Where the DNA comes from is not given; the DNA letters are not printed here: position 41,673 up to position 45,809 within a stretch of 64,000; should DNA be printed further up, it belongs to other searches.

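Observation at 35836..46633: Candidate undescribed anti-phage island: giant DUF1998 helicase + large unknown partner + divergent LysR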

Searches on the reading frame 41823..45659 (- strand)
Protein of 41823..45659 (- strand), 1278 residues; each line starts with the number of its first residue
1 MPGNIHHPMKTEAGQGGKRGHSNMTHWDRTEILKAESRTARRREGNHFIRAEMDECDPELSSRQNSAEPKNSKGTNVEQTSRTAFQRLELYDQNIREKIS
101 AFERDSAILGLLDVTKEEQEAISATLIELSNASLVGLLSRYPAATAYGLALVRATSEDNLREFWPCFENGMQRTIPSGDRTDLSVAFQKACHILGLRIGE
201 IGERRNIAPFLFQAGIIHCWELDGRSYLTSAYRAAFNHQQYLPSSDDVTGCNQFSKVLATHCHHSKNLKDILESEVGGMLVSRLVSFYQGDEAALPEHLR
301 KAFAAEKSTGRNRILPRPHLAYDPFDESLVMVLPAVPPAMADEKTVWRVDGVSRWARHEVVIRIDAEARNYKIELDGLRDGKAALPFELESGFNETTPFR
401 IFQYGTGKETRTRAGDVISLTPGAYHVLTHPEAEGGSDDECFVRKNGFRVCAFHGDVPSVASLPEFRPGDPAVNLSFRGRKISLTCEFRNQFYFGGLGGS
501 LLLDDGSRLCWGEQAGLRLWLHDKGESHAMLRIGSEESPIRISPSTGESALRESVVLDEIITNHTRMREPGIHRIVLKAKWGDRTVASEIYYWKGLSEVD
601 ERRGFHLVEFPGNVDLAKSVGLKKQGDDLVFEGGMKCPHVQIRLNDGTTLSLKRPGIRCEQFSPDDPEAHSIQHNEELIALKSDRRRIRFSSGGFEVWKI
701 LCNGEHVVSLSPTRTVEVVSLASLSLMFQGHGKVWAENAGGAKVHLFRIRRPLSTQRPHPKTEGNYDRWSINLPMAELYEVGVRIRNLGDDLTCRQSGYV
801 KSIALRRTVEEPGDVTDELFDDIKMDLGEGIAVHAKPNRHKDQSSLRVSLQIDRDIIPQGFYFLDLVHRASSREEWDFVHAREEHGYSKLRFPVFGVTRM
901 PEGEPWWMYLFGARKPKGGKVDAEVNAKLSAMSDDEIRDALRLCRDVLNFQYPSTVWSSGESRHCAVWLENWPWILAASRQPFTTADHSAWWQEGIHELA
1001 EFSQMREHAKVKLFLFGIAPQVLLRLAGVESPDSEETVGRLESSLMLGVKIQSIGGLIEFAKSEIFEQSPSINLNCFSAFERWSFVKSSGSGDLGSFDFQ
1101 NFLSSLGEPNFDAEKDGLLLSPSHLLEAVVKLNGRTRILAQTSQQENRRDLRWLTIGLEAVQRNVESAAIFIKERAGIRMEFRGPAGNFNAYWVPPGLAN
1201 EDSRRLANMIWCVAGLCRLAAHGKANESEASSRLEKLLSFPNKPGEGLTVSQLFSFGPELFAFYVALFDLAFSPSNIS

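Call 3: search_protein_families(library=pfam, proteins=[window:41823-45659:-], max_evalue=0.01)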
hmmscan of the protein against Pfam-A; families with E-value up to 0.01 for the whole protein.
window:41823-45659:- (1278 aa): 0 families

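Call 4: search_protein_families(library=padloc, proteins=[window:41823-45659:-], max_evalue=0.01)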
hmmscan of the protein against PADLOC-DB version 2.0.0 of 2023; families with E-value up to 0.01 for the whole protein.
window:41823-45659:- (1278 aa): 0 families

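Call 5: search_protein_families(library=ncbifam, proteins=[window:41823-45659:-], max_evalue=0.01)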
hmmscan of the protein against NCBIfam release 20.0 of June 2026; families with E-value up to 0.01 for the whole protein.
window:41823-45659:- (1278 aa): 0 families

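Call 6: search_protein_families(library=padloc, proteins=[window:41823-45659:-], max_evalue=10)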
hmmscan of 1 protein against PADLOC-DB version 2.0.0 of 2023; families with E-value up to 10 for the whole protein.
window:41823-45659:- (1278 aa): 0 families

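Call 7: find_homologous_proteins(query=window:41823-45659:-)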
Query window:41823-45659:- (1278 aa): 2 proteins with E <= 0.001 among 8000 candidates.
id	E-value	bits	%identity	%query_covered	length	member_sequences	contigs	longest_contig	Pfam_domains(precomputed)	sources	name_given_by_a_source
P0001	0.0e+0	2976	100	100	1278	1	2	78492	-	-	-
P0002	1.3e-27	114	23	88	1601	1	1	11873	PF04545.23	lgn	-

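Call 12: find_encoding_contigs(protein=P0002, flank=10000)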
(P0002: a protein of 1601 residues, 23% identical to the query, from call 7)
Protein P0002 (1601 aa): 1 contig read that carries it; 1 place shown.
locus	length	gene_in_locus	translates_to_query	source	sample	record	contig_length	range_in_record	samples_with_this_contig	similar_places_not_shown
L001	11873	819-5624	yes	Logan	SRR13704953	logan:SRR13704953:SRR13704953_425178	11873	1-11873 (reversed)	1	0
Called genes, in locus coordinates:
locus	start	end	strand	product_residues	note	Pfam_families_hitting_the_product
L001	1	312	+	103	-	?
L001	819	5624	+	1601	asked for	PF04545:Sigma70_r4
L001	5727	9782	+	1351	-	PF00270:DEAD, PF27116:YjiV_N, PF00271:Helicase_C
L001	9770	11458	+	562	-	PF09369:MZB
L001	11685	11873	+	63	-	?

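Call 13: find_encoding_contigs(protein=P0001, flank=10000)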
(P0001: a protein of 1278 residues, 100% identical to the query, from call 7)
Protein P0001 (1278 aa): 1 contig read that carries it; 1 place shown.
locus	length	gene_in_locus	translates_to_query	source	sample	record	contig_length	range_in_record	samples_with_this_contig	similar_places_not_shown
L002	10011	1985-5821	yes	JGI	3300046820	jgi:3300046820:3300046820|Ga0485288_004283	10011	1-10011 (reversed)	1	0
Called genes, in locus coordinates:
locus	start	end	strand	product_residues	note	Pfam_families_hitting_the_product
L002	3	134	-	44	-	?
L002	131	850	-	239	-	PF01746:tRNA_m1G_MT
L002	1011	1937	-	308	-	PF00126:HTH_1, PF03466:LysR_substrate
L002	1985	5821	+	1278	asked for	-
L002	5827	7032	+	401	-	PF00270:DEAD, PF04851:ResIII (weak), PF00270:DEAD (weak)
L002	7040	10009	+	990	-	?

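Call 27: search_protein_representatives(protein=window:41826-45422:-)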
Query: 1199 residues. Proteins with E-value up to 0.001 (for the whole library): 88; up to 1e-10: 67; up to 1e-30: 43. The best 88 are listed.
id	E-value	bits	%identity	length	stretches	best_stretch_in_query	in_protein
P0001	0.0e+00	2786.6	100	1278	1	1-1199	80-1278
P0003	1.2e-210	718.4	36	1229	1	6-1194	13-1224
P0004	1.2e-144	499.8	32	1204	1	26-1195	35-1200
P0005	4.6e-126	438.3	31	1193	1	14-1193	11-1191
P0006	3.8e-122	425.3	32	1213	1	26-1194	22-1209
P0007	2.3e-118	412.7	31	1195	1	28-1196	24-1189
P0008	1.5e-114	400.2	30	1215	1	24-1197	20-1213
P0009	8.4e-114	397.6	30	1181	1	13-1193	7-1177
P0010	2.8e-113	395.9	29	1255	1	8-1194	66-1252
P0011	1.2e-111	390.5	31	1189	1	10-1192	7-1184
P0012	2.0e-105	369.9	29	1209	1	13-1196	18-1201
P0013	2.8e-104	366.1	33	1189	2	507-1193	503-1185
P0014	5.6e-97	341.9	29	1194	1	24-1194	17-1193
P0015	1.6e-95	337.1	28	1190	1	27-1193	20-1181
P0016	6.0e-92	325.3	27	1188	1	14-1195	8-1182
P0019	6.0e-87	308.7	28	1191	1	28-1198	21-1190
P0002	4.4e-28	113.7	25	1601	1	20-1152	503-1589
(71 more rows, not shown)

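Call 30: search_solved_structures(query=A1, max_evalue=1, show_alignments=1)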
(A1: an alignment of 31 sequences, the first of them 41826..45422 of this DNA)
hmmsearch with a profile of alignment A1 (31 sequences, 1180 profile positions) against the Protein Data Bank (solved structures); distinct sequences matched with E-value up to 1: 5.
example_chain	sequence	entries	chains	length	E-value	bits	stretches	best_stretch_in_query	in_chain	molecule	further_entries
8a3k_UNK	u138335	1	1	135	0.0066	17.2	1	1030-1111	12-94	sc-apCC-4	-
3zzy_A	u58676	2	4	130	0.31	11.7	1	636-704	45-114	POLYPYRIMIDINE TRACT-BINDING PROTEIN 1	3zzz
2adb_A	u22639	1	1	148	0.38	11.4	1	636-704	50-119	Polypyrimidine tract-binding protein 1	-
1sjr_A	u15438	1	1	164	0.48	11.1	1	636-704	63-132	Polypyrimidine tract-binding protein 1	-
4lyy_A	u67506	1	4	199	0.65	10.6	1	530-581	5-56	Hypoxanthine phosphoribosyltransferase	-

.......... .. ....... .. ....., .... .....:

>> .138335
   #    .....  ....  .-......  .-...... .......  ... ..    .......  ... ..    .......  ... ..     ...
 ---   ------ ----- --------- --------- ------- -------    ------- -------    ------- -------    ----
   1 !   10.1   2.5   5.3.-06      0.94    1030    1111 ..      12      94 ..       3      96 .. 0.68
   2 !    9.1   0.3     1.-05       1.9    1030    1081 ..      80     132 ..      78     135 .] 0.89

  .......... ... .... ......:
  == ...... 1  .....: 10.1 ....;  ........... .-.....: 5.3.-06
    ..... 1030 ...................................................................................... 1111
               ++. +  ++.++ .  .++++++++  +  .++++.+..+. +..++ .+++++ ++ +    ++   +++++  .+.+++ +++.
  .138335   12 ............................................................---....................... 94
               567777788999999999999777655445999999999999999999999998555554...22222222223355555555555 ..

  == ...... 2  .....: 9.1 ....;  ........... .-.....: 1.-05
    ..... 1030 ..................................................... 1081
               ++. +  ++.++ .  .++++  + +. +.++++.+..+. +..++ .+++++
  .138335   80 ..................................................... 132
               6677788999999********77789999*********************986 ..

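Call 31: search_protein_families(library=padloc, alignment_id=A1, max_evalue=0.01)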
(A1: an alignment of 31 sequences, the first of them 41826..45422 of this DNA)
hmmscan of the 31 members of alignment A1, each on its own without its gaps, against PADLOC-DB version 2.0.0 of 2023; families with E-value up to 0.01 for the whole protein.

A. member 1, window:41826-45422:- (1199 aa): 0 families

B. families by the number of members that match (of 31 scanned): 1 family
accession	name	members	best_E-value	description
PDLC03811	RTasSLATT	1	0.0017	DRT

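Call 45: find_related_loci(query=A2, collection=genome_contigs, flank=10000)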
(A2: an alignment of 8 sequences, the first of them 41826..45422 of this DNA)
Query A2 (1199 aa) in genome_contigs; peptide patterns used: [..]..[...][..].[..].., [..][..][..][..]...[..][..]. (x = any residue, [..] = any of these).
90 stretches matched a pattern; 9 encode a relative of the query (tblastn E <= 1e-3); 9 distinct loci.
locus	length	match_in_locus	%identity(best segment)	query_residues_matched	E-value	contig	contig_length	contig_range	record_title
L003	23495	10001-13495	29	29-1196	1e-121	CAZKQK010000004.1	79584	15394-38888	MAG TPA_asm: uncultured Luteolibacter sp. isolate SRP344714_co2_123 genome assembly, contig: NODE_655_length_79584_cov_1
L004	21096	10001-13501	30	27-1199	1e-119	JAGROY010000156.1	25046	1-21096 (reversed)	MAG: Verrucomicrobiia bacterium isolate HKST-UBA30 2009_35288, whole genome shotgun sequence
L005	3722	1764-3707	29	13-659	2e-66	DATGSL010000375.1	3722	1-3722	MAG TPA_asm: Opitutales bacterium isolate SMAG_U10476 k141_422161, whole genome shotgun sequence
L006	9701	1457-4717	23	4-1194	6e-55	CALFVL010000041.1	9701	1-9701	MAG: uncultured Verrucomicrobiales bacterium isolate H4_Bin_MAXBIN__034_1 genome assembly, contig: c_000000547891, whole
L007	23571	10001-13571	30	26-699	3e-43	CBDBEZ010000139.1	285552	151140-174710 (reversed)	MAG: Verrucomicrobiales bacterium isolate 77379cd5-1fbb-4e15-bbfc-4f10a4ebbb05 genome assembly, contig: contig_139, whol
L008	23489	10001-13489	29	26-1194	2e-131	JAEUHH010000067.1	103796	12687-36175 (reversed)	MAG: Verrucomicrobiales bacterium isolate new MAG-12 k141_2680413, whole genome shotgun sequence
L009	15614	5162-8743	26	2-1185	1e-102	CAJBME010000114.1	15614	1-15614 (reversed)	uncultured bacterium isolate Loc090402-4m_bin-0645 genome assembly, contig: bin-0645:114/377, whole genome shotgun seque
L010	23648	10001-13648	24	3-1190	1e-50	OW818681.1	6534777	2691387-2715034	metagenome genome assembly, chromosome: 1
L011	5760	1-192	38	1135-1196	1e-4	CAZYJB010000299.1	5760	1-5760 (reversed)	MAG TPA_asm: uncultured Verrucomicrobiota bacterium isolate SRP287051_co1_182 genome assembly, contig: NODE_16776_length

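Call 51: predict_structure(alignment_id=A1)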
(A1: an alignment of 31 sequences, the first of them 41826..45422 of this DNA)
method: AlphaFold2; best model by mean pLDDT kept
length: 1199 residues; sequences in the alignment: 31
mean_pLDDT: 81.7   pTM: 0.75
mean pLDDT of the five models: 81.7, 80.3, 79.3, 78.6, 76.6
residues with pLDDT >= 90: 293; 70-90: 733; 50-70: 133; < 50: 40
segments of 3 or more residues with pLDDT < 50: 377-384, 456-459, 467-473, 730-737, 954-958, 1030-1035
pLDDT, mean of each block of 10 residues (from residue 1): 81 87 78 88 91 89 93 73 81 88 93 88 81 81 73 84 84 91 84 90 90 82 82 85 83 86 85 80 79 89 84 86 86 78 85 85 83 62 57 84 82 69 80 81 61 61 52 62 82 86 73 89 85 90 89 72 89 87 72 81 80 86 87 79 81 85 87 83 85 84 86 62 70 49 82 86 76 81 87 82 81 81 73 62 79 88 88 84 77 87 84 92 75 87 84 54 91 90 84 90 89 86 81 59 90 84 62 81 92 94 79 88 92 97 94 93 79 93 97 81
secondary structure, 60 per line:
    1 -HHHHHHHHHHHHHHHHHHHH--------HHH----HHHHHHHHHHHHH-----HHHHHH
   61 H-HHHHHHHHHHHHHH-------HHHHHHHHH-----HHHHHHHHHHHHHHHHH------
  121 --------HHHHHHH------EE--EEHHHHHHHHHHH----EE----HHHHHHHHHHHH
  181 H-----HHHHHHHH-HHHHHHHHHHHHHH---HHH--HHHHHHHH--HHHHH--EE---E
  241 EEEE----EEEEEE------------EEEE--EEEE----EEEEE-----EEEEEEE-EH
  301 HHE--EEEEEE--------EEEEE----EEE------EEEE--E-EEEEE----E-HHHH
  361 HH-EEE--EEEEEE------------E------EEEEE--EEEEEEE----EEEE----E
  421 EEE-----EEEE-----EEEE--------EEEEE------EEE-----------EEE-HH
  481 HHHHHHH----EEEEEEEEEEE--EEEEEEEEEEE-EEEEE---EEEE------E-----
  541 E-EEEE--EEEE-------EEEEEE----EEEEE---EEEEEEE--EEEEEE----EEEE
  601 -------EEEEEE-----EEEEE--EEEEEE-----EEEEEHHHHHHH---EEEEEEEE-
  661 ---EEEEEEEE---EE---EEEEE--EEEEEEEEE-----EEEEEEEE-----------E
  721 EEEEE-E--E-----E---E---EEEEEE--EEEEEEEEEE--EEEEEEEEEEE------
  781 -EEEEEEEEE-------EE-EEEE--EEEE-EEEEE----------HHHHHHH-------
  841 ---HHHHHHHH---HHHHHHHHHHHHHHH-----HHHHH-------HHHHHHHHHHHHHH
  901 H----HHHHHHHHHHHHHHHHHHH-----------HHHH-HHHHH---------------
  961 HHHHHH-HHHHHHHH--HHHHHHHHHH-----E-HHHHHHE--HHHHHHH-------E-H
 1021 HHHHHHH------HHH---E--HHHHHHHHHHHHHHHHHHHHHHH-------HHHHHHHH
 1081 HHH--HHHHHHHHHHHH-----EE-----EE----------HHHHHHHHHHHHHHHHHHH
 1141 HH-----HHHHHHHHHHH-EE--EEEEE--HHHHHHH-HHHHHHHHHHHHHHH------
elements in order (helices of 4 or more, strands of 3 or more residues): H2-21 H37-49 H55-61 H63-76 H84-92 H98-114 H129-135 H148-158 H169-181 H187-194 H196-209 H218-225 H228-232 E240-244 E249-254 E267-270 E273-276 E281-285 E291-297 E306-311 E320-324 E329-331 E338-341 E346-350 H357-362 E364-366 E369-374 E394-398 E401-407 E412-415 E420-423 E429-432 E438-441 E450-454 E461-463 E475-477 H479-487 E492-502 E505-515 E517-521 E525-528 E543-546 E549-552 E560-565 E570-574 E578-584 E587-592 E597-600 E608-613 E619-623 E626-631 E637-641 H642-648 E652-659 E664-671 E680-684 E687-695 E701-708 E720-725 E744-749 E752-761 E764-774 E782-790 E801-804 E807-810 E812-816 H827-833 H844-851 H855-869 H875-879 H887-901 H906-924 H936-939 H941-945 H961-966 H968-975 H978-987 H995-1000 H1004-1010 H1020-1027 H1043-1065 H1073-1083 H1086-1097 H1122-1142 H1148-1158 E1164-1168 H1171-1177 H1179-1193
